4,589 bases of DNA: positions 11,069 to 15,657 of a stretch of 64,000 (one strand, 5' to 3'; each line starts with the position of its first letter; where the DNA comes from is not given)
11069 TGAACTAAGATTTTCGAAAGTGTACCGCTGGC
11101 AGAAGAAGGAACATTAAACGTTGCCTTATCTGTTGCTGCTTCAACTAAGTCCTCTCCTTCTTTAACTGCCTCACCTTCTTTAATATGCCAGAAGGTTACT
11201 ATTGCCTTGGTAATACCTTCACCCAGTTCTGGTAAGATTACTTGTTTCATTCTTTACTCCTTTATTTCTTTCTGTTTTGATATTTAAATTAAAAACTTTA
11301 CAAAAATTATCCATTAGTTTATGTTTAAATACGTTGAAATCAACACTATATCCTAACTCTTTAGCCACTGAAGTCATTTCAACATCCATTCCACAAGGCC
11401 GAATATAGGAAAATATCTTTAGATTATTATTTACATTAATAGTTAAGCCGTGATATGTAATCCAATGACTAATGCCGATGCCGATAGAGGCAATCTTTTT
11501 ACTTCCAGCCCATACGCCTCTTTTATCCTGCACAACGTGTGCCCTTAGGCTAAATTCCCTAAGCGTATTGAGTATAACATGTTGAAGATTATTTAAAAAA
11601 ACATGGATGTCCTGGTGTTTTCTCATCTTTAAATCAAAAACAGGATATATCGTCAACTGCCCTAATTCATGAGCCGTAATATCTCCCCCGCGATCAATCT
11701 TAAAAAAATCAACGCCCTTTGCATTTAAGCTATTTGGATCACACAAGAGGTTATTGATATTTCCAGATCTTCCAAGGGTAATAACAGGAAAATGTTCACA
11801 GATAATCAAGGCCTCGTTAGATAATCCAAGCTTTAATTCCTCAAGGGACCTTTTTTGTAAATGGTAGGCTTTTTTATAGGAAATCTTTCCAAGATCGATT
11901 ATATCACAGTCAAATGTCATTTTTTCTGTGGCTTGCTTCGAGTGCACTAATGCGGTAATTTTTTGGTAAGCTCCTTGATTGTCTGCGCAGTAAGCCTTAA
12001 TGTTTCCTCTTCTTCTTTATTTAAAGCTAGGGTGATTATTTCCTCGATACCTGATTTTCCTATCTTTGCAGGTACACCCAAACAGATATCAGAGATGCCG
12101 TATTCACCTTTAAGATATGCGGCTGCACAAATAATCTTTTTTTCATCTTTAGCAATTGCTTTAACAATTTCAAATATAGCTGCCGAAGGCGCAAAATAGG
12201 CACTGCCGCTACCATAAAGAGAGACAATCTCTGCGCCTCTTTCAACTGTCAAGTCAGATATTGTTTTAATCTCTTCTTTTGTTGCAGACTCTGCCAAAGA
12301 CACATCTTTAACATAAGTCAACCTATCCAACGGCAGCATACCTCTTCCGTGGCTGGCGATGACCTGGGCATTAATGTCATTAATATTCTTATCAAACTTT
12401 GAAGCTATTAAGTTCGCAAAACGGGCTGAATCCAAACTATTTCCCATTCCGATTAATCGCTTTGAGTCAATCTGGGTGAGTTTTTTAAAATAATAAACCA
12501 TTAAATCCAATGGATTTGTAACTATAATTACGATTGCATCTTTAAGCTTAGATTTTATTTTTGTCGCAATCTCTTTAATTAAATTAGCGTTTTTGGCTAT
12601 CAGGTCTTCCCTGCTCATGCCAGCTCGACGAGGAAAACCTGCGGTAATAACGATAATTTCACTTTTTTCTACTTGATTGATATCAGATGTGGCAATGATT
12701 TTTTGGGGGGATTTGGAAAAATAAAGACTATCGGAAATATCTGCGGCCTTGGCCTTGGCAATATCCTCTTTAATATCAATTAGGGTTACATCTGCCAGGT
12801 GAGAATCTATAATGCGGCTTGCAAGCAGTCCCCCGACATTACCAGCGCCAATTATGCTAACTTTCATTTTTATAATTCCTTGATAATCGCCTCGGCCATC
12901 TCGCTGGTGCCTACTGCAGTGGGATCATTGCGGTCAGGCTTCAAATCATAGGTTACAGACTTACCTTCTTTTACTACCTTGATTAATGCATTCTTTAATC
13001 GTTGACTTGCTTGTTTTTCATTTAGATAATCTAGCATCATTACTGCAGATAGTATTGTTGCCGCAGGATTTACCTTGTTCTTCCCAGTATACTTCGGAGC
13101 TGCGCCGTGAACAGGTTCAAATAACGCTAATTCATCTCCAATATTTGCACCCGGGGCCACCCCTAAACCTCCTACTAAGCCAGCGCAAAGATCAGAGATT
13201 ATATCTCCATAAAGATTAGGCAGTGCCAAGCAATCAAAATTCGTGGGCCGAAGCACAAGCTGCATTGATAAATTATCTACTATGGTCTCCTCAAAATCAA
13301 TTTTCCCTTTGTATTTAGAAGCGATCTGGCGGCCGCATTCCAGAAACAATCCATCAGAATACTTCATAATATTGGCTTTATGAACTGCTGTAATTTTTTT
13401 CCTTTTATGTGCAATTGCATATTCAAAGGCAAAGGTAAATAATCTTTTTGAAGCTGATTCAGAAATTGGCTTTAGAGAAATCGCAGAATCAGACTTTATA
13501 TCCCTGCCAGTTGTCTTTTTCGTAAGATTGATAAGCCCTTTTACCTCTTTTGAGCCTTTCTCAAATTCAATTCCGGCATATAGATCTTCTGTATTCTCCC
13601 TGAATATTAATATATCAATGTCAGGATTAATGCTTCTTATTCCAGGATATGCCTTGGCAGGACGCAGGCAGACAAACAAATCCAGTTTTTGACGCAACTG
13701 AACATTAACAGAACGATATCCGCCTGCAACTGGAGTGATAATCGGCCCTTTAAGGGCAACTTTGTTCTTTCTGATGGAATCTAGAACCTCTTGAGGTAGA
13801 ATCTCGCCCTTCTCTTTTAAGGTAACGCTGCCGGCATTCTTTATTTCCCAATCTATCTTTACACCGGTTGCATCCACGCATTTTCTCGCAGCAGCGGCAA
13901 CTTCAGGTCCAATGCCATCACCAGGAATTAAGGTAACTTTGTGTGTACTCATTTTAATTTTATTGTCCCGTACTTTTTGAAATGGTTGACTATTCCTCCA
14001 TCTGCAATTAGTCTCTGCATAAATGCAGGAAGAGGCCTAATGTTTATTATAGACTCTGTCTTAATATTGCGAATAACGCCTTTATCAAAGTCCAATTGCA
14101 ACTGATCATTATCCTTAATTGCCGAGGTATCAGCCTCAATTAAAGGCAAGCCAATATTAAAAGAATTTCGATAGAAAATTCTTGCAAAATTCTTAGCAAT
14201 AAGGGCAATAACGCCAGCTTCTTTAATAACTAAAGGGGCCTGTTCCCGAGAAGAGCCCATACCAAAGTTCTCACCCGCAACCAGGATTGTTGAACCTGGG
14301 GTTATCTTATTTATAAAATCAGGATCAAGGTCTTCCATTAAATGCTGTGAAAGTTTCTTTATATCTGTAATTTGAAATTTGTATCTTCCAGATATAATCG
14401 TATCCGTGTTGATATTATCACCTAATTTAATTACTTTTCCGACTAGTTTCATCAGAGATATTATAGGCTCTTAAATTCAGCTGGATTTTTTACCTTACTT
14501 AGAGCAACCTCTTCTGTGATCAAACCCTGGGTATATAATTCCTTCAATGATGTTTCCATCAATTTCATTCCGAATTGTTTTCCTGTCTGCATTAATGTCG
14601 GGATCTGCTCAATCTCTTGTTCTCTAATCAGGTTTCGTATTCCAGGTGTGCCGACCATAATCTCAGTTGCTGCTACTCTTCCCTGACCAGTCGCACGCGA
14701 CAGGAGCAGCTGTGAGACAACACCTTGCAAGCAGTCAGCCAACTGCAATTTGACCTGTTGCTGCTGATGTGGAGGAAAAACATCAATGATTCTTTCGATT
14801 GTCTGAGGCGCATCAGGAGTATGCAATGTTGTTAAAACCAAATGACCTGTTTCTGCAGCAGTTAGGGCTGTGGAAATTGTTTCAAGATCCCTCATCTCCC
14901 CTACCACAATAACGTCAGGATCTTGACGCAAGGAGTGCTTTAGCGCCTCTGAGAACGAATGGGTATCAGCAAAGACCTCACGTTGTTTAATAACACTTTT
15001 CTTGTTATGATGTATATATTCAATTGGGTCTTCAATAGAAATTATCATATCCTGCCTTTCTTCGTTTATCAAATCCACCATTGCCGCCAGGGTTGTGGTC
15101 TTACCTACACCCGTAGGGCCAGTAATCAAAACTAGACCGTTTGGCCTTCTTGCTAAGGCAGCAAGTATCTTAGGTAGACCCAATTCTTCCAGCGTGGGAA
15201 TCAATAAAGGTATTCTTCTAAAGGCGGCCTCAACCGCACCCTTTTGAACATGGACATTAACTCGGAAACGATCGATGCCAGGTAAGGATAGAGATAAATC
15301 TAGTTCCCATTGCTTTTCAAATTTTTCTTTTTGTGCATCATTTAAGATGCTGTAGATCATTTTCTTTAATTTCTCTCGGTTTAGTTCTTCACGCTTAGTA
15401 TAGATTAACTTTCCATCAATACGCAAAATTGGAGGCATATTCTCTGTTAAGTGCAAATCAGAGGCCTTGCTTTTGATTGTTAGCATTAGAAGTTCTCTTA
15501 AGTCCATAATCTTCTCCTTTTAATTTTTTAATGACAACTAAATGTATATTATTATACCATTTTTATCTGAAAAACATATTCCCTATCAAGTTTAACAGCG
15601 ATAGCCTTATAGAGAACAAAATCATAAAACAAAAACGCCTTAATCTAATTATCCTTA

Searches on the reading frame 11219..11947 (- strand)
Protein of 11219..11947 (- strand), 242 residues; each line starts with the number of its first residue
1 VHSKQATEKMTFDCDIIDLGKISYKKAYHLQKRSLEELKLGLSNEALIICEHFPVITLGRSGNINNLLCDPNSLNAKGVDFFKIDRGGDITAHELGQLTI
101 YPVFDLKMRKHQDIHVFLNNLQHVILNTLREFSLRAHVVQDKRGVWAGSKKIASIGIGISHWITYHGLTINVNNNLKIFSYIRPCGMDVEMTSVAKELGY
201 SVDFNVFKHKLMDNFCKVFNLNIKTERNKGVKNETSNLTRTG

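Call 43: search_protein_families(library=pfam, proteins=[window:11219-11947:-], max_evalue=0.00001)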
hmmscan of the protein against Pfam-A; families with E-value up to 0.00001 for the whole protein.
window:11219-11947:- (242 aa): 1 family
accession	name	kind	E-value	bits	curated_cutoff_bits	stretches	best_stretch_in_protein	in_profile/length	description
PF21948.1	LplA-B_cat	-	1e-39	137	27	1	24-215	2-199/200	Lipoyl protein ligase A/B catalytic domain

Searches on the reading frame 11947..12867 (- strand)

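Call 43: search_protein_families(library=pfam, proteins=[window:11947-12867:-], max_evalue=0.00001)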
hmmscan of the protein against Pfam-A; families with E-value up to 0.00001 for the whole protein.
window:11947-12867:- (306 aa): 2 families
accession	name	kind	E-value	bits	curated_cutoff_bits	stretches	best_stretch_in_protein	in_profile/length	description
PF00056.29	Ldh_1_N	-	1.6e-35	122.7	27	1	1-140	1-141/141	lactate/malate dehydrogenase, NAD binding domain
PF02866.23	Ldh_1_C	-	8.8e-24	84.9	22.6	1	144-303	2-169/174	lactate/malate dehydrogenase, alpha/beta C-terminal domain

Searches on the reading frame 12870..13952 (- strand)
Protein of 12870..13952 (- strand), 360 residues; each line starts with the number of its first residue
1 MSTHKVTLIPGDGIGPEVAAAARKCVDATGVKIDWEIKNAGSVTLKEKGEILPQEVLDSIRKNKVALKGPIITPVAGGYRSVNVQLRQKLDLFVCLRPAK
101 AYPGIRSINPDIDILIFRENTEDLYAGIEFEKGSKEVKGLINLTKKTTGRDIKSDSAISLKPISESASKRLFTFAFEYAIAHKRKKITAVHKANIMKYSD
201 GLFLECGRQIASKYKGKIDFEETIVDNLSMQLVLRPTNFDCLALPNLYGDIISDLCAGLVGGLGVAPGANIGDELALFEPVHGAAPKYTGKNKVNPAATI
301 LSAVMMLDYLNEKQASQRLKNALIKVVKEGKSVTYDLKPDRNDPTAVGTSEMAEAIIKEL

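Call 6: search_protein_families(library=pfam, proteins=[window:12870-13952:-], max_evalue=0.01)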
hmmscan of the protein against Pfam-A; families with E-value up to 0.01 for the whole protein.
window:12870-13952:- (360 aa): 1 family
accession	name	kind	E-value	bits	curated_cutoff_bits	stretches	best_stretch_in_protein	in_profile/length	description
PF00180.25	Iso_dh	-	1e-98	331.3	27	1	5-356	1-348/348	Isocitrate/isopropylmalate dehydrogenase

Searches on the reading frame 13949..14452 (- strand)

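Call 6: search_protein_families(library=pfam, proteins=[window:13949-14452:-], max_evalue=0.01)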
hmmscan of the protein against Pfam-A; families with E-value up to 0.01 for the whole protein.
window:13949-14452:- (167 aa): 2 families
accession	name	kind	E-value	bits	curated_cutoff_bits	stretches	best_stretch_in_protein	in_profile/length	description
PF00694.25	Aconitase_C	-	1e-15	58.7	22.8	1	53-102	74-123/131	Aconitase C-terminal domain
PF06434.19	Aconitase_2_N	-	0.00079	19.6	27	0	7-153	3-165/204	Aconitate hydratase 2 N-terminus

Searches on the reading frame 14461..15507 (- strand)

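Call 6: search_protein_families(library=pfam, proteins=[window:14461-15507:-], max_evalue=0.01)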
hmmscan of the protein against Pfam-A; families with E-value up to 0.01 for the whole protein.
window:14461-15507:- (348 aa): 19 families
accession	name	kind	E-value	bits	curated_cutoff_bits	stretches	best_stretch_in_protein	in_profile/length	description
PF00437.27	T2SSE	-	3.1e-44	151.6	24.9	1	10-281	19-290/370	Type II/IV secretion system protein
PF13401.12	AAA_22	-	1.7e-05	25.6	27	1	122-162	4-43/130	AAA domain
PF20720.3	nSTAND3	-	2.9e-05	24.3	27.2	1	123-173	17-69/155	Novel STAND NTPase 3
PF13191.12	AAA_16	-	4.6e-05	24.4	32.6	1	118-164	16-63/167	AAA ATPase domain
PF13245.12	AAA_19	-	0.00021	21.9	25.1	1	120-179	8-61/134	AAA domain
PF13604.12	AAA_30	-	0.00022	21.4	27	1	115-151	10-46/191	AAA domain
PF01637.24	ATPase_2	-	0.00025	21.4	33.2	1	110-173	7-68/225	ATPase domain predominantly from Archaea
PF03266.21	NTPase_1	-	0.00061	20.1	23.9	0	126-150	2-26/168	NTPase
PF00005.33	ABC_tran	-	0.00065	20.8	25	1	122-206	10-80/137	ABC transporter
PF13476.12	AAA_23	-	0.001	20.2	27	1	123-149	19-45/201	AAA domain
PF13173.12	AAA_14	-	0.0011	19.5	27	1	124-170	3-49/129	AAA domain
PF04851.21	ResIII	-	0.0011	19.4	22.5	1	122-181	22-79/164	Type III restriction enzyme, res subunit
PF00448.28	SRP54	-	0.0012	19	22.7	1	125-160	3-38/196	SRP54-type protein, GTPase domain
PF13555.12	AAA_29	-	0.0014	18.7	27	1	121-147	20-46/61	P-loop containing region of AAA domain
PF03215.21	Rad17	-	0.0015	18.9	23.8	1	117-190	39-115/186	Rad17 P-loop domain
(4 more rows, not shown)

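Call 9: search_protein_families(library=ncbifam, proteins=[window:14461-15507:-], max_evalue=1)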
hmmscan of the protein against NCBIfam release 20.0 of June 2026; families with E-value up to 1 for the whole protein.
window:14461-15507:- (348 aa): 52 families (the best 25 are shown)
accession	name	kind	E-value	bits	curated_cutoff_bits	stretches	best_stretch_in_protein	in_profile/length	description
TIGR01420.1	pilT_fam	subfamily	1e-141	472.1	319.1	1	3-344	2-343/343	PilT/PilU family type 4a pilus ATPase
TIGR02525.1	plasmid_TraJ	equivalog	1.9e-43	148.9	368.3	1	6-335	15-363/372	plasmid transfer ATPase TraJ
TIGR02538.1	type_IV_pilB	equivalog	1.4e-39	136.1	675.65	1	115-243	309-432/564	type IV-A pilus assembly ATPase PilB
TIGR02533.1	type_II_gspE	equivalog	6.5e-38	130.6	630.25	1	114-243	234-359/486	type II secretion system ATPase GspE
TIGR02524.1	dot_icm_DotB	equivalog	1.1e-37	130.1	463.3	1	5-334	8-349/358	Dot/Icm type IV secretion system ATPase DotB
NF041000.1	ATPase_ComGA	equivalog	9.7e-37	126.4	300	1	115-269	120-265/267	competence type IV pilus ATPase ComGA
NF007755.0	PRK10436.1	equivalog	8.3e-36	123.6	617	1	5-282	91-368/465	type II secretion system protein GspE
NF053534.1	T4PilAsmATPsTfpB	equivalog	1.5e-34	119.4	850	1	116-243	329-452/584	type IV pilus assembly ATPase TfpB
NF058587.1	archaellum_moto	equivalog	2.8e-16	59.4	550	1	126-240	278-393/527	archaellum flagellar ATPase motor FlaI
TIGR02782.1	TrbB_P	equivalog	2.9e-16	59.6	304.55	1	117-265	132-277/303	P-type conjugative transfer ATPase TrbB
TIGR02788.1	VirB11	equivalog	2.3e-14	53.2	249.95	1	126-257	147-278/308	P-type DNA transfer ATPase VirB11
TIGR03819.1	heli_sec_ATPase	hypoth_equivalog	2.1e-13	50.2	373.15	1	115-264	171-323/340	TadA family conjugal transfer-associated ATPase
NF010407.0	PRK13833.1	subfamily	1.1e-12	48.1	499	1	116-266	139-285/323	conjugal transfer protein TrbB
NF053672.1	bindosome_BasE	exception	1.5e-11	43.7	1000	1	126-253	273-401/512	bindosome assembly system ATPase subunit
NF010469.0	PRK13894.1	subfamily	8.8e-11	41.7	508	1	125-248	151-272/320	conjugal transfer ATPase TrbB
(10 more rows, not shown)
